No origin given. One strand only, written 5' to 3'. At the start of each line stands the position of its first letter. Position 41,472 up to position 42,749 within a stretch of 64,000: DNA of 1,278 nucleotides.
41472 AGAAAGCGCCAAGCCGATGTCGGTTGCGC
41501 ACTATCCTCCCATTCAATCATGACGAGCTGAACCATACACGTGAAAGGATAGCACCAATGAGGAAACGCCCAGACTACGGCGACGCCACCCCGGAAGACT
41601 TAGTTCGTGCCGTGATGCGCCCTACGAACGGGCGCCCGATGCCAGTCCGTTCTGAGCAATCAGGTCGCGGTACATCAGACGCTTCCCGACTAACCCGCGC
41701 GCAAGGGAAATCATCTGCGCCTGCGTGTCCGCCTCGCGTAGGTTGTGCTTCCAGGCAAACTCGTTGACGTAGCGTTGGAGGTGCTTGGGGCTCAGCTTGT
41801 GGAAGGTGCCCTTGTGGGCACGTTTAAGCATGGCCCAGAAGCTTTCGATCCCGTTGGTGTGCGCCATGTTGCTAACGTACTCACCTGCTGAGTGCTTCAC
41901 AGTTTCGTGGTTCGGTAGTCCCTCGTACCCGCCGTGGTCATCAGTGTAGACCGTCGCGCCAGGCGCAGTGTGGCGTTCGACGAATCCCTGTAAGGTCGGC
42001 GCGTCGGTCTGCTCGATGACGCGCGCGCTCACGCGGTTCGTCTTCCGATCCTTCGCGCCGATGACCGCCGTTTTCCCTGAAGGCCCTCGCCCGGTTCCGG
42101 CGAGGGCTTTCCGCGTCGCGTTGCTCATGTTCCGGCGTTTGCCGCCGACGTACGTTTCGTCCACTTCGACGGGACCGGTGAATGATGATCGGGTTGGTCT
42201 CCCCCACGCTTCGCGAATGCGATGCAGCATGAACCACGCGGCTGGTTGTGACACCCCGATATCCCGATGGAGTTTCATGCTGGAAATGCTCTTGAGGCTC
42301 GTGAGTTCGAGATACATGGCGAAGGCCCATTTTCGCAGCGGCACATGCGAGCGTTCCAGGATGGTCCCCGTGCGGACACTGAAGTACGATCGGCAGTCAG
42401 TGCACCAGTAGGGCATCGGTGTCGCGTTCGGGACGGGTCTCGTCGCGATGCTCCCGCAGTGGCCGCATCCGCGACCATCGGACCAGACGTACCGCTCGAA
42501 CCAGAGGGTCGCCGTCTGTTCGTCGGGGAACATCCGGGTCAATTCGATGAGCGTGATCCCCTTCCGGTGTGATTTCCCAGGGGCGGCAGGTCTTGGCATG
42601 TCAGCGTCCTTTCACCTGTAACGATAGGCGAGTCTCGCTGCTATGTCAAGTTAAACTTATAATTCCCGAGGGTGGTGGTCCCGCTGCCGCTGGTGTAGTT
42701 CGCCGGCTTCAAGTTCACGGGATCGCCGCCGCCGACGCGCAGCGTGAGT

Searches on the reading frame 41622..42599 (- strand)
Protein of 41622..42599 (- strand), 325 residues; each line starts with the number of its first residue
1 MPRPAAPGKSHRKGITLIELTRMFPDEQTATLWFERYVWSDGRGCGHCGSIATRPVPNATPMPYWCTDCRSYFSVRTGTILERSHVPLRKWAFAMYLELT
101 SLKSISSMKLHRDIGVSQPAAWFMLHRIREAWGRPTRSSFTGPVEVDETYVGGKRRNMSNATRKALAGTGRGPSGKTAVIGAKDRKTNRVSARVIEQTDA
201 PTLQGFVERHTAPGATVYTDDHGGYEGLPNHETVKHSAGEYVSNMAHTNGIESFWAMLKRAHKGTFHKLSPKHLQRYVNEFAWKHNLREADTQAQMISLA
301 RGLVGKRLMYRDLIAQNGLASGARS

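Call 104: search_protein_families(library=pfam, proteins=[window:41622-42599:-], max_evalue=0.00001)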
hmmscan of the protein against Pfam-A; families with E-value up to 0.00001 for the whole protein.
window:41622-42599:- (325 aa): 1 family
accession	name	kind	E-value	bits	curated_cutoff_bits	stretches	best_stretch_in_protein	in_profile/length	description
PF12762.13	DDE_Tnp_IS1595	-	3.1e-42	144.6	27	1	141-286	3-153/153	ISXO2-like transposase domain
